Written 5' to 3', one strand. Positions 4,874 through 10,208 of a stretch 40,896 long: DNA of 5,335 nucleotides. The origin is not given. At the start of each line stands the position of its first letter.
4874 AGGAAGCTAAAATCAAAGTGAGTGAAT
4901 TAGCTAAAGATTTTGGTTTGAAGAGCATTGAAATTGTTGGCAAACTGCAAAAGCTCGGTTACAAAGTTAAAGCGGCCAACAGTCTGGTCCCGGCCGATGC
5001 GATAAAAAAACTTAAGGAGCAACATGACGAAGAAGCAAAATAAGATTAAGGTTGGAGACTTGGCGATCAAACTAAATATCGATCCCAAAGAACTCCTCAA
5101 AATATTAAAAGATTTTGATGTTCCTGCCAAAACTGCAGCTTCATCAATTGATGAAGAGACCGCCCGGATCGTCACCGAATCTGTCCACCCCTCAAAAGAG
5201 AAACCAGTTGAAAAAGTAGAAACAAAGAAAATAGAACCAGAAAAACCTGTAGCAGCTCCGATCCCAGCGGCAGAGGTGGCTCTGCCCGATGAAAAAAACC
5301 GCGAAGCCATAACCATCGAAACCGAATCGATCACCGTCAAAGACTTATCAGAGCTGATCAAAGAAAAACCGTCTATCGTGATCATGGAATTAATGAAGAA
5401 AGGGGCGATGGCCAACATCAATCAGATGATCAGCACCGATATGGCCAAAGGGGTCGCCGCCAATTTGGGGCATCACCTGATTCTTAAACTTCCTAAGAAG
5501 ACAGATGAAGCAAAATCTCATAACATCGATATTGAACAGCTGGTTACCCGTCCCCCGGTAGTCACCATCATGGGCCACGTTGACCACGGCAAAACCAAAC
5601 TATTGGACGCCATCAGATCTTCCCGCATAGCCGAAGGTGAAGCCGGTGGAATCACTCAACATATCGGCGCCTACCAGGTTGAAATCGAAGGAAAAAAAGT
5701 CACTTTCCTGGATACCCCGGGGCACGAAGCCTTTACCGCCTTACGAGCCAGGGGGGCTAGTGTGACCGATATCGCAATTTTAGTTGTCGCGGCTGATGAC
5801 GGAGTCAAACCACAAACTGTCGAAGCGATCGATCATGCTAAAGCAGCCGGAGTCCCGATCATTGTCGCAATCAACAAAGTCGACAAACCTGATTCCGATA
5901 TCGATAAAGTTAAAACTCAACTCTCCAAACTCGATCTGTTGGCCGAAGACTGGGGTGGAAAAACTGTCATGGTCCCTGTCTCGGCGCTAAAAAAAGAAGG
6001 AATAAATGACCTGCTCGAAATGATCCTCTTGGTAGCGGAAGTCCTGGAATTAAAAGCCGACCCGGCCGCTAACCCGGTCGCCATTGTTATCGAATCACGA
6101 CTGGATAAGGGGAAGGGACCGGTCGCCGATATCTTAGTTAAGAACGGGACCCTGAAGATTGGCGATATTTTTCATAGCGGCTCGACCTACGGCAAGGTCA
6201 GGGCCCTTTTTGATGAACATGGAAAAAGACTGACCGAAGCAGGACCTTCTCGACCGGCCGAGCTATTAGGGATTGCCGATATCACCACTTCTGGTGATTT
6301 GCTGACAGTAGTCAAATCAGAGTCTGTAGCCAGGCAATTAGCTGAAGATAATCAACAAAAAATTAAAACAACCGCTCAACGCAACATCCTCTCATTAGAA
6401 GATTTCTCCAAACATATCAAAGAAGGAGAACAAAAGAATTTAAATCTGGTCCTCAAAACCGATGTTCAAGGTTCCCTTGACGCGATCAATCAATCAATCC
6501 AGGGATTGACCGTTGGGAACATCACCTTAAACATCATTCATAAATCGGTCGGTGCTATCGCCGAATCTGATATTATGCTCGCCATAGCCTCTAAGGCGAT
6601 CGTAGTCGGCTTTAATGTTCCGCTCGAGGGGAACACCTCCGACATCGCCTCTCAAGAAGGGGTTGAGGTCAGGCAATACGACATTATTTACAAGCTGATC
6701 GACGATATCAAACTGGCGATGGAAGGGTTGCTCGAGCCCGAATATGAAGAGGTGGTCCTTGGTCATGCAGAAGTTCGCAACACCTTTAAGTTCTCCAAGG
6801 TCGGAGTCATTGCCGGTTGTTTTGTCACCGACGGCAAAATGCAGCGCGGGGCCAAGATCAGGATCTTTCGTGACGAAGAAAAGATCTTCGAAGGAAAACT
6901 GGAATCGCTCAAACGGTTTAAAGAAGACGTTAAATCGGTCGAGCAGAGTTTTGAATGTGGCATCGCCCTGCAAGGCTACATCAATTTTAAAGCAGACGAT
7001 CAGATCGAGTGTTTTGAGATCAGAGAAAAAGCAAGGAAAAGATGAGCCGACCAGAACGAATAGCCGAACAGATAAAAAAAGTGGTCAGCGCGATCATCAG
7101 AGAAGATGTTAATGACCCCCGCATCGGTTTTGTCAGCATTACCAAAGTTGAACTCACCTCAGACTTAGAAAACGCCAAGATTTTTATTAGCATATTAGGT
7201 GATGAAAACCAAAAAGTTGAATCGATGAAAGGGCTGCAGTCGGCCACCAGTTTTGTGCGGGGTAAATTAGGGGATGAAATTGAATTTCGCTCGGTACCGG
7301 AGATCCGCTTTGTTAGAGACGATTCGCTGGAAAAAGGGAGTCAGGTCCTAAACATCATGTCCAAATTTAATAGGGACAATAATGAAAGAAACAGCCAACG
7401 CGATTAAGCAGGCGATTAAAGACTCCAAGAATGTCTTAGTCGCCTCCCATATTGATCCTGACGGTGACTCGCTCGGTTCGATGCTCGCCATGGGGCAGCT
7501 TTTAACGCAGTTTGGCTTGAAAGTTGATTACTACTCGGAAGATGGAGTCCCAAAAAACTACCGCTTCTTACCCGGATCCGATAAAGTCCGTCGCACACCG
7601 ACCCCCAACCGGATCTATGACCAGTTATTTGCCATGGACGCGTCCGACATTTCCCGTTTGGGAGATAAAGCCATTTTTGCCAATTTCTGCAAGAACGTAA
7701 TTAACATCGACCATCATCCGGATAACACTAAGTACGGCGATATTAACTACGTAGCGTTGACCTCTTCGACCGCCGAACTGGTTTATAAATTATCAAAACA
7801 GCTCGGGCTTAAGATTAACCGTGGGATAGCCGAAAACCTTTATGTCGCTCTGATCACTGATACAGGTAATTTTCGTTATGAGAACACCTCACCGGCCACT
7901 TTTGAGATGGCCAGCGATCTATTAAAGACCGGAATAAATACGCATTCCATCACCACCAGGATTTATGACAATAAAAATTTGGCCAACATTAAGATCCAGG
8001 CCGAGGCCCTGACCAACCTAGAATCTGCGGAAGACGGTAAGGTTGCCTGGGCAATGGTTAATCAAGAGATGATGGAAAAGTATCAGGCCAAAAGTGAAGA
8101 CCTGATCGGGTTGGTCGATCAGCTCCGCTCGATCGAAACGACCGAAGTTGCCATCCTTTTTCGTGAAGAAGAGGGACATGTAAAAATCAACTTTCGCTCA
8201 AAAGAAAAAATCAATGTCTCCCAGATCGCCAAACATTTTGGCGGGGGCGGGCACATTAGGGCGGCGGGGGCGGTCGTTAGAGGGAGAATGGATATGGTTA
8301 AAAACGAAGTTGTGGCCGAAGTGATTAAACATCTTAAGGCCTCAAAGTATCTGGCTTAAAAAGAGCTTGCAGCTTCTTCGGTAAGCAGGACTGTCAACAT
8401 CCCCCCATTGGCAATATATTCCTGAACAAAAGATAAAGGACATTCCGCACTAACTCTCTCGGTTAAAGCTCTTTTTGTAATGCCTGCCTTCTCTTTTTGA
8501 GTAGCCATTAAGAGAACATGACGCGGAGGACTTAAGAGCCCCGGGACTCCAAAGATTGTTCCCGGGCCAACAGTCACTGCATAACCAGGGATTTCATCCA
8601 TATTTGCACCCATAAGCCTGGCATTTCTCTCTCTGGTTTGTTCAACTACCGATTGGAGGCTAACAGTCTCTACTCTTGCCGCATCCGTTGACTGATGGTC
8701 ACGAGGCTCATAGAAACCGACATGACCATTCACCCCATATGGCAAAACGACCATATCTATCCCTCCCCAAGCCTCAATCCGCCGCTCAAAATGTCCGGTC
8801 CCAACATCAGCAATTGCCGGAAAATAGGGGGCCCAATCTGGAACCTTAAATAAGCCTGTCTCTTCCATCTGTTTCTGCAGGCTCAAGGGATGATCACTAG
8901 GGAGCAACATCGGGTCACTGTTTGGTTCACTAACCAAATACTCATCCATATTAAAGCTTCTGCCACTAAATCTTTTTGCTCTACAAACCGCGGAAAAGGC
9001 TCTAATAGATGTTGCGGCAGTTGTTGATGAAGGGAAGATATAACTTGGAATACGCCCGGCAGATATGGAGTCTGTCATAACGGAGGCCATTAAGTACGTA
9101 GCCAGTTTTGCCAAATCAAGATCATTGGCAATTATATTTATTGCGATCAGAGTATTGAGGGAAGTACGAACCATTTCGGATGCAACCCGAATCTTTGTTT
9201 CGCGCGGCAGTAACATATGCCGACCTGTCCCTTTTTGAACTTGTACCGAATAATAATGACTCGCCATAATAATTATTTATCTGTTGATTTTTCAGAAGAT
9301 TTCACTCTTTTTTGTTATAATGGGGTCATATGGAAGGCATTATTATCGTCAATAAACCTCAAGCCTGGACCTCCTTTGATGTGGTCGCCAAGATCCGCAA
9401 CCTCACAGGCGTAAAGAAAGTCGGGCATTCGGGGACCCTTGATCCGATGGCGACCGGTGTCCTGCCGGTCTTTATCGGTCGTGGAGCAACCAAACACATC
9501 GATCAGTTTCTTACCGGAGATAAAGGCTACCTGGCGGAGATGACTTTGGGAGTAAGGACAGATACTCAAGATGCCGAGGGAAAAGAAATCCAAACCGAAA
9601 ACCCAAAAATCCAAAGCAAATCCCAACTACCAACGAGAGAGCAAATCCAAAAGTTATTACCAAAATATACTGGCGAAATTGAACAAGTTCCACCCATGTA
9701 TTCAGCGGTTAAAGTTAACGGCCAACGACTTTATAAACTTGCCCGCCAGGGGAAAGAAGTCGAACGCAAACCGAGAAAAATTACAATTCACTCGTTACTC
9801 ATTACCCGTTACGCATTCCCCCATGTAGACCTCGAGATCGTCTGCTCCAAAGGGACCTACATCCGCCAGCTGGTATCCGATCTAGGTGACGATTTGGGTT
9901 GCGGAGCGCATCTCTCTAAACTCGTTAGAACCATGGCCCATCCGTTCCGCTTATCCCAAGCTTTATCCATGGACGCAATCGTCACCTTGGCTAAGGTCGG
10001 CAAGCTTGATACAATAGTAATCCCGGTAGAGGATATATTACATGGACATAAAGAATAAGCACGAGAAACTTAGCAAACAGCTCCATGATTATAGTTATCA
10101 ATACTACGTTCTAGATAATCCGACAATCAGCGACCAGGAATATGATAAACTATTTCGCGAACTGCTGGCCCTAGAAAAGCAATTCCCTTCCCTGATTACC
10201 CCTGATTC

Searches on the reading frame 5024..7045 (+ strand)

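Call 44: search_protein_families(library=pfam, proteins=[window:5024-7045:+], max_evalue=0.001)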
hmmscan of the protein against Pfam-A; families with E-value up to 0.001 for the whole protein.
window:5024-7045:+ (673 aa): 9 families
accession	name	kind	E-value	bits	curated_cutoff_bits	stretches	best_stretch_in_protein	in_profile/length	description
PF00009.33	GTP_EFTU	-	2.4e-39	135.3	26.5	1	180-336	6-184/188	Elongation factor Tu GTP binding domain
PF11987.13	IF-2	-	2.5e-37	127.8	27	1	451-563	5-117/117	Translation-initiation factor 2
PF22042.2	EF-G_D2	-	2.5e-23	82.4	27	1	353-430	4-84/84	Elongation factor G domain 2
PF04760.21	IF2_N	-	8.8e-21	73.9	25.3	2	6-54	2-50/53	Translation initiation factor IF-2, N-terminal region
PF01926.29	MMR_HSR1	-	5.5e-11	43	21.9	1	180-285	2-113/113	50S ribosome-binding GTPase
PF03144.31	GTP_EFTU_D2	-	3.4e-07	31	30.3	1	594-651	1-60/73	Elongation factor Tu domain 2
PF00071.28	Ras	-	3e-05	24.1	21.6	1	181-335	3-157/162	Ras family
PF02421.24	FeoB_N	-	5.8e-05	23.1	27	1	180-333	3-155/156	Ferrous iron transport protein B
PF00025.27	Arf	-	0.00018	21.5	22.3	1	182-334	19-170/174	ADP-ribosylation factor family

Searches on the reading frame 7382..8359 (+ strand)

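Call 44: search_protein_families(library=pfam, proteins=[window:7382-8359:+], max_evalue=0.001)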
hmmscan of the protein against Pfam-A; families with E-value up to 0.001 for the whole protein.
window:7382-8359:+ (325 aa): 2 families
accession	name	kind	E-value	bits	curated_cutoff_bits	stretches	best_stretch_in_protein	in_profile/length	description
PF01368.27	DHH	-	1.1e-14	55.3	28.1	1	17-156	1-124/125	DHH family, N-terminal domain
PF02272.25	DHHA1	-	1e-13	52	25.9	1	233-312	10-90/102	DHHA1 domain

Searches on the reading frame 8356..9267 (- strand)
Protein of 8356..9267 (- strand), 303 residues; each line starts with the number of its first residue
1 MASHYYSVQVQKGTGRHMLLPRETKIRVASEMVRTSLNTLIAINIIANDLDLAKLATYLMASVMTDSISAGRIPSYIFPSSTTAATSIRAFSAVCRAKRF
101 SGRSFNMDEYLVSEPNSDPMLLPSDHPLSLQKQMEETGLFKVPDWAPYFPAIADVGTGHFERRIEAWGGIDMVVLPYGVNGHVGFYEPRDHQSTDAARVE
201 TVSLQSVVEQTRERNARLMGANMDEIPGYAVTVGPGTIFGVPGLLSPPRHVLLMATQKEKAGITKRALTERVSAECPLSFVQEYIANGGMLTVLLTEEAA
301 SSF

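Call 44: search_protein_families(library=pfam, proteins=[window:8356-9267:-], max_evalue=0.001)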
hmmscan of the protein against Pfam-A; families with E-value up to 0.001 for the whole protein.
window:8356-9267:- (303 aa): 0 families

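Call 88: search_protein_families(library=pfam, proteins=[window:8356-9267:-], max_evalue=10)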
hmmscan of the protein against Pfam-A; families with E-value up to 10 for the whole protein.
window:8356-9267:- (303 aa): 1 family
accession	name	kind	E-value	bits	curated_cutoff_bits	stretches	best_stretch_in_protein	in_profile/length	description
PF01182.26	Glucosamine_iso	-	0.076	13.3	27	1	248-282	183-217/225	Glucosamine-6-phosphate isomerases/6-phosphogluconolactonase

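Call 89: search_solved_structures(query=window:8356-9267:-, max_evalue=10, show_alignments=2)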
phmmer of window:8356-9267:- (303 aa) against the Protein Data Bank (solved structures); distinct sequences matched with E-value up to 10: 12.
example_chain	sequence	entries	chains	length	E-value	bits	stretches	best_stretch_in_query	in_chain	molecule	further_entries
2bkv_A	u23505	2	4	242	2.2e-09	40.4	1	159-301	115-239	GLUCOSAMINE-6-PHOSPHATE DEAMINASE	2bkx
1ne7_A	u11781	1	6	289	6.7e-09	38.8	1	104-282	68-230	Glucosamine-6-phosphate isomerase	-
7lqn_A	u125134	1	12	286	6.2e-08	35.6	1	106-261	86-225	Glucosamine-6-phosphate deaminase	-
5hj5_A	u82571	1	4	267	1.6e-07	34.3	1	159-243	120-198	Glucosamine-6-phosphate deaminase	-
4r7t_A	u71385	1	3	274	1.7e-07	34.2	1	159-243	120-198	Glucosamine-6-phosphate deaminase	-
1cd5_A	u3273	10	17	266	2.1e-07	33.8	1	82-242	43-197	PROTEIN (GLUCOSAMINE 6-PHOSPHATE DEAMINASE) | GLUCOSAMINE 6-PHOSPHATE DEAMINASE | GLUCOSAMINE-6-PHOSPHATE DEAMINASE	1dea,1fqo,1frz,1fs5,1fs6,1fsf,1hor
1jt9_A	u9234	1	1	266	2.9e-07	33.4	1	82-242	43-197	Glucosamine-6-Phosphate deaminase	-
7lqm_A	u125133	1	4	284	3.3e-07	33.2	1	154-241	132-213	Glucosamine-6-phosphate deaminase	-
3hn6_A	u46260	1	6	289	8.3e-07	31.9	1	159-268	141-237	Glucosamine-6-phosphate deaminase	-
2ri0_A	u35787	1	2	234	0.0023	20.6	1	157-284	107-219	Glucosamine-6-phosphate deaminase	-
2ri1_A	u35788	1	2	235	0.0023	20.6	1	157-284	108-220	Glucosamine-6-phosphate deaminase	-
6nbg_A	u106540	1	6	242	0.0028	20.3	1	159-281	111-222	Glucosamine-6-phosphate deaminase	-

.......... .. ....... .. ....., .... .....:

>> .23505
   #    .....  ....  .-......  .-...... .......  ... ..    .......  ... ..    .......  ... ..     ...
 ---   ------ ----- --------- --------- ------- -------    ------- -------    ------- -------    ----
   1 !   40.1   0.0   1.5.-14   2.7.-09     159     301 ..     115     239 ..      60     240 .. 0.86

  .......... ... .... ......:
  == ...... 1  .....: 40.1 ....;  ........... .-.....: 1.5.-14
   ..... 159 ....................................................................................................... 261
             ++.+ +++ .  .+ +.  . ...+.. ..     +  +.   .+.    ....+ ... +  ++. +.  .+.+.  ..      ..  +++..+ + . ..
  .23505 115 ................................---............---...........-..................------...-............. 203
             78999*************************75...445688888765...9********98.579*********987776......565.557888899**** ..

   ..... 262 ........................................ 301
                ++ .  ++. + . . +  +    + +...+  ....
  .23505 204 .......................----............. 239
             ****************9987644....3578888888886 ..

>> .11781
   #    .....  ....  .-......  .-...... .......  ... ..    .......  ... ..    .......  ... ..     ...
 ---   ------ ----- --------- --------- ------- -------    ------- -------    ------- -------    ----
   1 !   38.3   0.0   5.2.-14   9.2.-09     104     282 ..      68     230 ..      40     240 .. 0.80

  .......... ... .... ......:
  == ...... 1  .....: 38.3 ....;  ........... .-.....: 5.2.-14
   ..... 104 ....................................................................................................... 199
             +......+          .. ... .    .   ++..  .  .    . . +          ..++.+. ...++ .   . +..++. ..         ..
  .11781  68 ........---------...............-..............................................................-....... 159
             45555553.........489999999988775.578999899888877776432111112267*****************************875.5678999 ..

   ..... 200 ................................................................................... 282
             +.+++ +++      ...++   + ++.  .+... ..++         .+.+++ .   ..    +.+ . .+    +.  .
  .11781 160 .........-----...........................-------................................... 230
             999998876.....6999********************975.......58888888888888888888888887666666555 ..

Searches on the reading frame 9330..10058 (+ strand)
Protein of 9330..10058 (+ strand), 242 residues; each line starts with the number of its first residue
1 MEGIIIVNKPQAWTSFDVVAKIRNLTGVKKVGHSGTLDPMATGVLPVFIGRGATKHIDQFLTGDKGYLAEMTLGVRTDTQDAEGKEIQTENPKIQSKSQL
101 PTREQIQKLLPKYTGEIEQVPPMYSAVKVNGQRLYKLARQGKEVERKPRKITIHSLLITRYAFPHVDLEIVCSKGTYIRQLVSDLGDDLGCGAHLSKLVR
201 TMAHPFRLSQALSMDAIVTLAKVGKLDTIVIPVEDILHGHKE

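Call 44: search_protein_families(library=pfam, proteins=[window:9330-10058:+], max_evalue=0.001)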
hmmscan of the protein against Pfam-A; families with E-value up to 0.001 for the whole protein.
window:9330-10058:+ (242 aa): 2 families
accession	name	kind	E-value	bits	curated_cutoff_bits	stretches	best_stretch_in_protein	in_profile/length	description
PF01509.24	TruB_N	-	3.2e-56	190.3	27.3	1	23-178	1-149/149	TruB family pseudouridylate synthase (N terminal domain)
PF16198.10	TruB_C_2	-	1e-10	42.1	29.3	1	179-237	1-65/66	tRNA pseudouridylate synthase B C-terminal domain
